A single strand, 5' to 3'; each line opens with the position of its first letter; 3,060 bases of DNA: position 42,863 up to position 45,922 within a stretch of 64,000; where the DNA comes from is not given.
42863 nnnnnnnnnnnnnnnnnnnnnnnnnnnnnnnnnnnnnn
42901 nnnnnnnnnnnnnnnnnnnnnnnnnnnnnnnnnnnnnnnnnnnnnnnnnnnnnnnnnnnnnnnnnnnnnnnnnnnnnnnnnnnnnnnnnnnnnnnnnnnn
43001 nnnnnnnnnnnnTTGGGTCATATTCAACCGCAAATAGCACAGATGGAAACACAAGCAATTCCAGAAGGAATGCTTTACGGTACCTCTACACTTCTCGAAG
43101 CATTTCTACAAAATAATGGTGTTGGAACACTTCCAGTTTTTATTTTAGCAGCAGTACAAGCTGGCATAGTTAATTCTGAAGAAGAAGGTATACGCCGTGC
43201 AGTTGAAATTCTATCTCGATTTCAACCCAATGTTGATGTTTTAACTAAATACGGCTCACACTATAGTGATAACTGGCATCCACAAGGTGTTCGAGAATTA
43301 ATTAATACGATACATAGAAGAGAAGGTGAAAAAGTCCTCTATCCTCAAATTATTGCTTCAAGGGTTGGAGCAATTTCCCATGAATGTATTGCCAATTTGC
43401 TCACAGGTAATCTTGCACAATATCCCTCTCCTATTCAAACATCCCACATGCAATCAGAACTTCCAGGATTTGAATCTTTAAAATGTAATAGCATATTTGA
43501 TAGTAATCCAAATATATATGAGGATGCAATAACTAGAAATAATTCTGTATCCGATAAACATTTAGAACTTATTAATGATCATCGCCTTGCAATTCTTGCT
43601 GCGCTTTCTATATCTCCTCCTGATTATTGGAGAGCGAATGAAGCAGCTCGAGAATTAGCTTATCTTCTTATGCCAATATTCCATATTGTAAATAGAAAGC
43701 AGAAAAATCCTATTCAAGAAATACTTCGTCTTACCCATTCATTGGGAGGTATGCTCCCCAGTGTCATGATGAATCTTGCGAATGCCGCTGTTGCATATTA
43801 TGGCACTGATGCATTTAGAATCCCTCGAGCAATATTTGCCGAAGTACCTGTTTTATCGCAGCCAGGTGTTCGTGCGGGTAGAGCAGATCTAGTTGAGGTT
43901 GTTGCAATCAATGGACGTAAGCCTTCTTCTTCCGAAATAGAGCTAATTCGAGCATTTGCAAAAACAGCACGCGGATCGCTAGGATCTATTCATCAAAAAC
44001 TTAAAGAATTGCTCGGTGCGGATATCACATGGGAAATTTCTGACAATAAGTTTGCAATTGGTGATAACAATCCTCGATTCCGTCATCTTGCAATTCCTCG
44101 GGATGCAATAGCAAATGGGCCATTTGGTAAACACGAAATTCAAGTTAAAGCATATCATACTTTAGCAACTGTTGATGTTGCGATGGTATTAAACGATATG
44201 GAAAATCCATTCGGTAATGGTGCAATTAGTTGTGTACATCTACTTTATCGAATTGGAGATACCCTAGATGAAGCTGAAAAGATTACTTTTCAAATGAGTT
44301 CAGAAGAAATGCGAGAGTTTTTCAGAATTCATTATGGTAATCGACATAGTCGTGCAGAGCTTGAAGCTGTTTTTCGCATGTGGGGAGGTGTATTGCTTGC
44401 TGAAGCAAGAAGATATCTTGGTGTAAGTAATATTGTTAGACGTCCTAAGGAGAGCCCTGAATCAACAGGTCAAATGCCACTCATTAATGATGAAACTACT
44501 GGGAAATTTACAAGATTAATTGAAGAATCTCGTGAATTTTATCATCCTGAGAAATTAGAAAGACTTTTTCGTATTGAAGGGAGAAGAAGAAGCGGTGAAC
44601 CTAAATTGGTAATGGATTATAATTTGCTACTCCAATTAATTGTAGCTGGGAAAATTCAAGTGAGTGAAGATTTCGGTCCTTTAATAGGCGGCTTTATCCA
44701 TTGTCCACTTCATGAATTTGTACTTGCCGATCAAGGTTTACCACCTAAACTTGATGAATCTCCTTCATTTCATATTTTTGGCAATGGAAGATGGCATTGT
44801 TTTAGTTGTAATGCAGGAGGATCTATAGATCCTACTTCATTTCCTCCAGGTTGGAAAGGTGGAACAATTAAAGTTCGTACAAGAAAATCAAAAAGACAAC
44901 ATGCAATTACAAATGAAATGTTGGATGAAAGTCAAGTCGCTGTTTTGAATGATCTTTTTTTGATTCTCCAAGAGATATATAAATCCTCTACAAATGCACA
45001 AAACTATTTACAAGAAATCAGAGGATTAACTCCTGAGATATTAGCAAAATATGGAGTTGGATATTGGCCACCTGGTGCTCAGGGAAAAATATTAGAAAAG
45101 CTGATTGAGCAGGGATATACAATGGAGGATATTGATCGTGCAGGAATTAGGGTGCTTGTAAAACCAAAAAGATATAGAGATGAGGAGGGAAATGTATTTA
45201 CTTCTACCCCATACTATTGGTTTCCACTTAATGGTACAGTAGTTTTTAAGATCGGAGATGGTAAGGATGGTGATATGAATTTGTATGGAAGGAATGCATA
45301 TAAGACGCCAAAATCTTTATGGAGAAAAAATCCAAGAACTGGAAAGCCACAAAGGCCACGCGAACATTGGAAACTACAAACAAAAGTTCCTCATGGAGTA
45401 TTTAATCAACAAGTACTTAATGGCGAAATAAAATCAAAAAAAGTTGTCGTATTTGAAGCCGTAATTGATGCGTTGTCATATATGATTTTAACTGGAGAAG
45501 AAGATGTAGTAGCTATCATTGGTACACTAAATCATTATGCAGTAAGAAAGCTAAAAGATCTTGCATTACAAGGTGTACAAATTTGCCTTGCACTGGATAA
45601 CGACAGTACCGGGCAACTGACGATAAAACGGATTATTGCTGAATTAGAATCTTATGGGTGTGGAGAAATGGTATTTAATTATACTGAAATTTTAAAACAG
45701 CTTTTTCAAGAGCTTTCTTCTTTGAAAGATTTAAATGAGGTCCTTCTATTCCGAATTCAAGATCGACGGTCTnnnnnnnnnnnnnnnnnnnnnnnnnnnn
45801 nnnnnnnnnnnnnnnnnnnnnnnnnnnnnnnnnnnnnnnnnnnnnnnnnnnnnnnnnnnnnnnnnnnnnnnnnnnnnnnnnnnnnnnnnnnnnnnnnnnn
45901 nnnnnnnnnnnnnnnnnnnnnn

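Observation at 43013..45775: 920-aa protein carrying a DnaG-type primase core (Zn-finger plus TOPRIM) behind a 550-aa unknown N-terminal domain; compositionally atypical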

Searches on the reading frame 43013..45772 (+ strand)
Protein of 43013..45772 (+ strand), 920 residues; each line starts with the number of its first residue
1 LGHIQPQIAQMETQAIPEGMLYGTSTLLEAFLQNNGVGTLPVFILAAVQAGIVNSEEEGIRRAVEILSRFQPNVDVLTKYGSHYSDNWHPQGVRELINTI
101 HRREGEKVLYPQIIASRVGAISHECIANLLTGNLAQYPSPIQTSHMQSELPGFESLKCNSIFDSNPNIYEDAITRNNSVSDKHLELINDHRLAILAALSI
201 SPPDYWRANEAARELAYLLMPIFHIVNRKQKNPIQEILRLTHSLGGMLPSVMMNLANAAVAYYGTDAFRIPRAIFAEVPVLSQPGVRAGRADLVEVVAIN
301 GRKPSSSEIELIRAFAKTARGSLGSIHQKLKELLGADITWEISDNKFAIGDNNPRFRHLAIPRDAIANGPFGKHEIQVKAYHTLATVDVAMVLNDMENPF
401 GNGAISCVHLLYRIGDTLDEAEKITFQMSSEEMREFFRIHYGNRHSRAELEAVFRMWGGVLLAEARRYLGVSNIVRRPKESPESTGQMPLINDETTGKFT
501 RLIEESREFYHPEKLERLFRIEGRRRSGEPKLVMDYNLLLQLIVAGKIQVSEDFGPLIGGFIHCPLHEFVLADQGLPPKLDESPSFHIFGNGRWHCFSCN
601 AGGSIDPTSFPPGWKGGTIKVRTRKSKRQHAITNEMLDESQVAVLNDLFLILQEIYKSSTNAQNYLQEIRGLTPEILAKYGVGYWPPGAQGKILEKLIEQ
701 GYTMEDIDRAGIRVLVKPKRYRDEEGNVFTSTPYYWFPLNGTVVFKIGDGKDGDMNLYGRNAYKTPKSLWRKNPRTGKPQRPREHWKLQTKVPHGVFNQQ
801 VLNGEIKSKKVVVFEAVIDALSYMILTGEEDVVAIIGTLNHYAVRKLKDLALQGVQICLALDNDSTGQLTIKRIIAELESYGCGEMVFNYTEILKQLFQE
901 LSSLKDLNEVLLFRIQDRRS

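Call 6: search_protein_families(library=pfam, proteins=[window:43013-45772:+], max_evalue=1)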
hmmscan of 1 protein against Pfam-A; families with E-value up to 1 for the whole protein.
window:43013-45772:+ (920 aa): 5 families
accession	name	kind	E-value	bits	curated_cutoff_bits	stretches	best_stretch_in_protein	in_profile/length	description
PF13155.12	Toprim_2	-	2.1e-12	47.7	22.1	1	812-890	1-78/88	Toprim-like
PF08275.17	DNAG_N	-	0.00079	20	26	1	658-715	10-65/128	DNA primase catalytic core, N-terminal domain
PF13662.12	Toprim_4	-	0.0038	17.9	25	1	810-881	2-77/85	Toprim domain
PF01751.28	Toprim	-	0.19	12.4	23.1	1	829-879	22-81/96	Toprim domain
PF01807.25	Zn_ribbon_DnaG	-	0.24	11.7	24.9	1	581-604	41-65/98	CHC2 zinc finger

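Call 7: search_protein_families(library=ncbifam, proteins=[window:43013-45772:+], max_evalue=1)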
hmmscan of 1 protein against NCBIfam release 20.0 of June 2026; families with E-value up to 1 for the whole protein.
window:43013-45772:+ (920 aa): 1 family
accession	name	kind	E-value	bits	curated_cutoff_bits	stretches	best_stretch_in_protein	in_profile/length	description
TIGR01391.1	dnaG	equivalog_domain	6.6e-12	45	283.6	2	581-714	42-187/414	DNA primase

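Call 8: search_solved_structures(query=window:43013-45772:+, max_evalue=1, show_alignments=2)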
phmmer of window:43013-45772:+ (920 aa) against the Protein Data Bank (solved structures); distinct sequences matched with E-value up to 1: 4.
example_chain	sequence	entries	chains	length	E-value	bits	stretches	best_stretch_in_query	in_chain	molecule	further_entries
1dd9_A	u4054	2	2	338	0.2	12.5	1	658-695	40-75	DNA PRIMASE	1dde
3b39_A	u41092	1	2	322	0.2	12.5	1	658-695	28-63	DNA primase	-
1eqn_A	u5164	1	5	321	0.21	12.5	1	658-695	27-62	DNA PRIMASE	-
1vi5_A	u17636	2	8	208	0.87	10.4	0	267-349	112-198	30S ribosomal protein S2P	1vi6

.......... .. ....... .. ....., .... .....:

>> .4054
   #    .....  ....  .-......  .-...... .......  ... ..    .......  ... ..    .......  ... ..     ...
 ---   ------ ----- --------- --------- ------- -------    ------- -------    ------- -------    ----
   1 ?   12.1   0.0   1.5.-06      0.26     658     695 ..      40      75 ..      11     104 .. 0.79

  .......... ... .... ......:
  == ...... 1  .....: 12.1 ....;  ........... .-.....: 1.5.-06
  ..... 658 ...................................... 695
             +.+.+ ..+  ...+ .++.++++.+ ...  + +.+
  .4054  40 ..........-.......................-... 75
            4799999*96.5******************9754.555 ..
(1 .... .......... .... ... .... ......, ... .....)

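Call 11: find_homologous_proteins(query=window:43013-45772:+, max_evalue=0.001)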
Query window:43013-45772:+ (920 aa): 1 proteins with E <= 0.001 among 8000 candidates.
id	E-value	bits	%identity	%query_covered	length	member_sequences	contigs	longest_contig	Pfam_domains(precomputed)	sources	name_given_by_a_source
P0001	0.0e+0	2116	100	100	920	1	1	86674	PF13155.13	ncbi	-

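Call 12: list_cluster_members(proteins=[P0001])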
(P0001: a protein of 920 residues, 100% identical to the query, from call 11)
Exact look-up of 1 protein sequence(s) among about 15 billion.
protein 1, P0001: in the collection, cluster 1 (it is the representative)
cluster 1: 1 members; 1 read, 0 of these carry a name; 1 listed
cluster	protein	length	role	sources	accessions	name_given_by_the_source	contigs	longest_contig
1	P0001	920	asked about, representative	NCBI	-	-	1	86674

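Call 14: find_encoding_contigs(protein=P0001, flank=10000, max_places=3)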
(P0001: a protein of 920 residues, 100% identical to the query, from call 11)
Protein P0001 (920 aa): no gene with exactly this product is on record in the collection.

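Call 18: search_protein_families(library=phrogs, proteins=[window:43013-45772:+], max_evalue=0.01)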
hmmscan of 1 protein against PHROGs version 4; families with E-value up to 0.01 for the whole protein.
window:43013-45772:+ (920 aa): 3 families
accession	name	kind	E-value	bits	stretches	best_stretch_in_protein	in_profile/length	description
phrog_47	-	DNA, RNA and nucleotide metabolism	3.7e-12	46.6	1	583-882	64-302/947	DNA primase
phrog_6444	-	DNA, RNA and nucleotide metabolism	1.2e-08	35.2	1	645-712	123-187/577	DNA primase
phrog_239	-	DNA, RNA and nucleotide metabolism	4.9e-07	30.1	1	581-685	52-136/801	DNA primase/helicase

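Call 23: search_protein_representatives(protein=window:43013-45772:+)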
Query: 920 residues. Proteins with E-value up to 0.001 (for the whole library): 210; up to 1e-10: 101; up to 1e-30: 12. The best 150 are listed.
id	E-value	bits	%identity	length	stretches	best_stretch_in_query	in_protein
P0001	0.0e+00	2116.0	100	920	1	1-920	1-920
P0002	2.4e-53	197.6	30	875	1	27-915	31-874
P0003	2.0e-44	168.1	30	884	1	158-909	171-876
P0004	4.5e-44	166.9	29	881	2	29-711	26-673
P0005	1.2e-39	152.3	32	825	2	109-711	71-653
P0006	1.8e-37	145.1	29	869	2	38-713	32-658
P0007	5.0e-37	143.6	30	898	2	205-711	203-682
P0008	8.4e-34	132.9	28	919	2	242-709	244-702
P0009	4.1e-33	130.7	29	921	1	202-909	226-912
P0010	4.2e-33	130.6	28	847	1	13-892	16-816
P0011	4.1e-32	127.3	32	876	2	271-709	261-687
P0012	6.2e-31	123.4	27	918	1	214-871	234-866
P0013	2.9e-30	121.2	29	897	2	247-687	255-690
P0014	4.6e-29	117.2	29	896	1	40-914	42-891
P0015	1.2e-28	115.8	30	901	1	272-909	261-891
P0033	1.0e-24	102.9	31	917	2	213-711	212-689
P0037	1.1e-23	99.4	29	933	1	261-867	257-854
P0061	6.6e-18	80.3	29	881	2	233-600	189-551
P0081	5.4e-15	70.7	29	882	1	266-874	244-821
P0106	2.6e-10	55.2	34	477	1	269-398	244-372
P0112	1.4e-09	52.8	29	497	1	89-464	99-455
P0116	4.7e-09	51.1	29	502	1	166-477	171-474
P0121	1.3e-08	49.6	29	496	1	88-421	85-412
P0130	2.2e-07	45.6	35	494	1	269-392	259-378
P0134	7.0e-07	43.9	37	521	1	270-394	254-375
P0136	9.8e-07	43.4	27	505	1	95-399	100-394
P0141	2.3e-06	42.1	24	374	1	31-352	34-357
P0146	7.6e-06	40.4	31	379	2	553-708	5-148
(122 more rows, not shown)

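Call 24: search_protein_families(library=pfam, proteins=[P0002, P0003, P0010, P0106, P0112, P0116, P0121, P0130, P0136, P0141], max_evalue=0.01)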
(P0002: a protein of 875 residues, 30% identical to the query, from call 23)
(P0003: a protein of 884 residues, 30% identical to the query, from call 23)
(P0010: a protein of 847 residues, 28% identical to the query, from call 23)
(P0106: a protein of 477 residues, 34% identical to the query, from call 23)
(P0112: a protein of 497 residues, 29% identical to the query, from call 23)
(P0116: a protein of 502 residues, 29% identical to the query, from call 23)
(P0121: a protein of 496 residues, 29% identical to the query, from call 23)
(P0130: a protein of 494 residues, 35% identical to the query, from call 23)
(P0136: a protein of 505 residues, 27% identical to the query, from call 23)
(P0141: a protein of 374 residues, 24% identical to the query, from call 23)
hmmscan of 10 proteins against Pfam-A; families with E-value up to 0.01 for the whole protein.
P0002 (875 aa): 6 families
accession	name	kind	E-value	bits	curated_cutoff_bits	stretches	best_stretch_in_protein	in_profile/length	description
PF13155.12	Toprim_2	-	4.2e-12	46.7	22.1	1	774-847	1-77/88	Toprim-like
PF01807.25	Zn_ribbon_DnaG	-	1.6e-09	37.9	24.9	1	565-603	32-70/98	CHC2 zinc finger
PF08275.17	DNAG_N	-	2.9e-08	34.3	26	1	657-745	16-106/128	DNA primase catalytic core, N-terminal domain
PF13362.12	Toprim_3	-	5.3e-06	27.2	27.2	1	773-858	2-80/95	Toprim domain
PF13662.12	Toprim_4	-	5.8e-06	26.9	25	1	771-836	1-74/85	Toprim domain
PF01751.28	Toprim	-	0.00081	20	23.1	1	772-835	1-79/96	Toprim domain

P0003 (884 aa): 6 families
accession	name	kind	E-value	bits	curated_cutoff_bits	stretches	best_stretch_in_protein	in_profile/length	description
PF13155.12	Toprim_2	-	3e-14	53.6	22.1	1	783-857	1-78/88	Toprim-like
PF13662.12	Toprim_4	-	1.6e-11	44.7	25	1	780-845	1-74/85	Toprim domain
PF08275.17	DNAG_N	-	9.9e-11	42.3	26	1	653-747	11-105/128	DNA primase catalytic core, N-terminal domain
PF13362.12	Toprim_3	-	5.9e-10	39.9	27.2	1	782-880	2-91/95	Toprim domain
PF01751.28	Toprim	-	3.7e-08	33.9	23.1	1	781-854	1-91/96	Toprim domain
PF01807.25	Zn_ribbon_DnaG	-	3.1e-06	27.3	24.9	1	575-602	39-66/98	CHC2 zinc finger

P0010 (847 aa): 6 families
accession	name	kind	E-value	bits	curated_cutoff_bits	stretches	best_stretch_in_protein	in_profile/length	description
PF13155.12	Toprim_2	-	3.6e-13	50.1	22.1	1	740-815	1-79/88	Toprim-like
PF13662.12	Toprim_4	-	1.1e-08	35.6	25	1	737-805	1-77/85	Toprim domain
PF13362.12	Toprim_3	-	2.1e-06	28.5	27.2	1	739-811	2-76/95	Toprim domain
PF01807.25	Zn_ribbon_DnaG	-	2.5e-06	27.6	24.9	1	538-569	34-65/98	CHC2 zinc finger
PF08275.17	DNAG_N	-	0.0001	22.8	26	1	614-703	3-98/128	DNA primase catalytic core, N-terminal domain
PF01751.28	Toprim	-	0.00017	22.2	23.1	1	738-803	1-81/96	Toprim domain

P0106 (477 aa): 0 families

P0112 (497 aa): 0 families

P0116 (502 aa): 0 families

P0121 (496 aa): 0 families

P0130 (494 aa): 0 families

P0136 (505 aa): 0 families

P0141 (374 aa): 0 families

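Call 25: list_cluster_members(proteins=[P0002, P0003, P0004, P0005, P0010, P0014, P0106, P0112, P0116, P0121])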
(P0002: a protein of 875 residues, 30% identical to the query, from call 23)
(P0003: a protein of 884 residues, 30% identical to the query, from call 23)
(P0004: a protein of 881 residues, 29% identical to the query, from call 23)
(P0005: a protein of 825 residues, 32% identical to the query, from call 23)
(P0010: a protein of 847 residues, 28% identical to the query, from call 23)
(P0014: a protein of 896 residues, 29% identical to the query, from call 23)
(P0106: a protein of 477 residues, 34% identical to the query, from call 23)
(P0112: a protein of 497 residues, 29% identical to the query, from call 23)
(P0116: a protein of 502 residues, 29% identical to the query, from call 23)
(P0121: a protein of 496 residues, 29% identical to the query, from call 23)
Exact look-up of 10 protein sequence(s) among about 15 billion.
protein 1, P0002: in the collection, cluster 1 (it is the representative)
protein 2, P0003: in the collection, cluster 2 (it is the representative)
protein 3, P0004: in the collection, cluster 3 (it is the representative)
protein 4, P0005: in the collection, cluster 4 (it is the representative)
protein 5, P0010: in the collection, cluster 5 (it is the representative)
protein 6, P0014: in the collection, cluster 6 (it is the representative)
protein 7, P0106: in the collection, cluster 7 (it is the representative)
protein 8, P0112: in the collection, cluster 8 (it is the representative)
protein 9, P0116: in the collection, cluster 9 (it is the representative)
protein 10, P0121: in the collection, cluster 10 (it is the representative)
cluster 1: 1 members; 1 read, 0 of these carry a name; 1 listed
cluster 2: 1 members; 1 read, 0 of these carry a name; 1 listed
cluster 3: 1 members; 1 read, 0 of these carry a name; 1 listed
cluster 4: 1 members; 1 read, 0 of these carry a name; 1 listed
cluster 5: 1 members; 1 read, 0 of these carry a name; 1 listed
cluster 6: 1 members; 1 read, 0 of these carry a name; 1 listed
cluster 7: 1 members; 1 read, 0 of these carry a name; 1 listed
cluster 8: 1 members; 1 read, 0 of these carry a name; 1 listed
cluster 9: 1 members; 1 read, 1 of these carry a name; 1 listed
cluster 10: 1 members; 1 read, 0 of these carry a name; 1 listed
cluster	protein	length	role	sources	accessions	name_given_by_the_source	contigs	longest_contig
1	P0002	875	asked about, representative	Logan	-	-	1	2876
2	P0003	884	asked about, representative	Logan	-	-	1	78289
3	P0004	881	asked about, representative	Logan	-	-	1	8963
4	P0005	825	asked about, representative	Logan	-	-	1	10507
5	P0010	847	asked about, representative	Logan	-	-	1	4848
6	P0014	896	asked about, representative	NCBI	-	-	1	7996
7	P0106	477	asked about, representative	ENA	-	-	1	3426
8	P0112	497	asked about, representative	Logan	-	-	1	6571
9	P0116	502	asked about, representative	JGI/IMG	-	hypothetical protein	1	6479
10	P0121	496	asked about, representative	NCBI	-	-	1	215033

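Call 30: predict_structure(protein=window:43013-45772:+)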
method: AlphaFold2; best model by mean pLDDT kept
length: 920 residues; sequences in the alignment: 1
mean_pLDDT: 34.0   pTM: 0.23
mean pLDDT of the five models: 34.0, 28.4, 26.3, 26.1, 25.4
residues with pLDDT >= 90: 0; 70-90: 0; 50-70: 13; < 50: 907
segments of 3 or more residues with pLDDT < 50: 1-60, 62-672, 676-692, 704-775, 777-920
pLDDT, mean of each block of 10 residues (from residue 1): 35 34 40 43 45 46 45 35 33 36 29 27 30 26 25 28 33 33 37 34 33 40 36 39 39 40 35 35 34 29 32 31 36 38 35 35 34 26 27 32 31 32 31 36 36 36 33 26 26 31 30 30 29 31 32 31 28 28 34 36 37 38 29 33 34 34 37 46 41 50 48 40 35 33 28 25 27 40 26 24 27 33 35 37 38 37 34 43 39 37 32 23
secondary structure, 60 per line:
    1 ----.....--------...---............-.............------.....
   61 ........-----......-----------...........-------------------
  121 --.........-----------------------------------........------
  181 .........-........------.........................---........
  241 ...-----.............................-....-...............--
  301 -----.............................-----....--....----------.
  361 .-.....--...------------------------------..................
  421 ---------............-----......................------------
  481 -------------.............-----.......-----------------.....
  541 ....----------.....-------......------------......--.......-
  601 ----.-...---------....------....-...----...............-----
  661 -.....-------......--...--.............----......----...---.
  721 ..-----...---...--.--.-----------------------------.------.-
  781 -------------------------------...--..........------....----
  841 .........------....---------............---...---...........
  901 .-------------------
elements in order (helices of 4 or more, strands of 3 or more residues): H5-9 H24-35 H37-49 H56-68 H74-79 H91-101 H123-131 H167-174 H181-189 H191-198 H205-229 H233-243 H249-277 H279-282 H284-298 H306-334 E340-343 E346-349 H363-367 H403-420 H430-441 H447-468 H494-506 H512-518 H536-544 H555-559 H567-572 E585-590 E593-599 E619-622 E629-632 H641-655 H662-666 H674-679 H687-699 H704-709 E714-716 E720-722 E728-730 E734-736 E812-814 H817-826 E833-836 H841-849 E856-859 H869-880 H890-901

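Call 31: find_homologous_proteins(query=A1, max_evalue=0.00001)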
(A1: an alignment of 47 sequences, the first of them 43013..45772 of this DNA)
Query A1 (47 sequences) (920 aa, profile of the alignment): 14 proteins with E <= 0.00001 among 8000 candidates.
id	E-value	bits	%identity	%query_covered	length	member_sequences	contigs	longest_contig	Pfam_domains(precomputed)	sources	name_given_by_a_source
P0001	7.0e-182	625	100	100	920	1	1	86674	PF13155.13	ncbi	-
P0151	1.3e-28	118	26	24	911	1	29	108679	PF08275.18,PF27228.1,PF13155.13,PF01807.26,PF13662.13,PF01751.29,PF13362.13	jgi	jgi:DNA primase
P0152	5.0e-21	93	25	38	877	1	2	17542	PF13155.13,PF01807.26,PF13662.13,PF01751.29,PF13362.13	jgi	jgi:DNA primase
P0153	1.1e-20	92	25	34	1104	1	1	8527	PF08275.18,PF27228.1,PF13155.13,PF01807.26,PF13662.13,PF13362.13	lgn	-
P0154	1.9e-20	91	24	33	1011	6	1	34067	PF08275.18,PF27228.1,PF13155.13,PF01807.26,PF13662.13,PF13362.13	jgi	jgi:DNA primase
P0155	4.7e-19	87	27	24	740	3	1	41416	PF08275.18,PF27228.1,PF13155.13,PF13662.13,PF01751.29,PF13362.13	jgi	jgi:DNA primase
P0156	1.5e-18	85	23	33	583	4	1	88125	PF08278.17,PF08275.18,PF13155.13,PF01807.26,PF13662.13,PF10410.15,PF01751.29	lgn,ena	-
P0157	2.8e-18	84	24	35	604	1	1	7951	PF08275.18,PF13155.13,PF01807.26,PF13662.13,PF10410.15,PF01751.29,PF13362.13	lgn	-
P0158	9.4e-18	82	24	34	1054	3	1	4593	PF08275.18,PF27228.1,PF13155.13,PF01807.26,PF13662.13,PF13362.13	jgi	jgi:DNA primase catalytic core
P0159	7.4e-17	79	59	2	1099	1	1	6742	PF08275.18,PF27228.1,PF13155.13,PF01807.26,PF13662.13,PF01751.29,PF13362.13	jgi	jgi:DNA primase catalytic core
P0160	2.3e-14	71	26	35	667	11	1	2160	PF08275.18,PF13155.13,PF01807.26,PF13662.13,PF01751.29,PF13362.13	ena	-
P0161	2.8e-13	67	31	11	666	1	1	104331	PF27228.1,PF13155.13,PF13662.13,PF01751.29,PF13362.13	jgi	jgi:DNA primase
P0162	1.9e-10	58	23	33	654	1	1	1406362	PF08275.18,PF13155.13,PF01807.26,PF13662.13,PF10410.15,PF01751.29,PF13362.13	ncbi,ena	-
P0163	6.0e-9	53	29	4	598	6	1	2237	PF08275.18,PF13155.13,PF01807.26,PF13662.13,PF10410.15,PF01751.29,PF13362.13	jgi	jgi:DNA primase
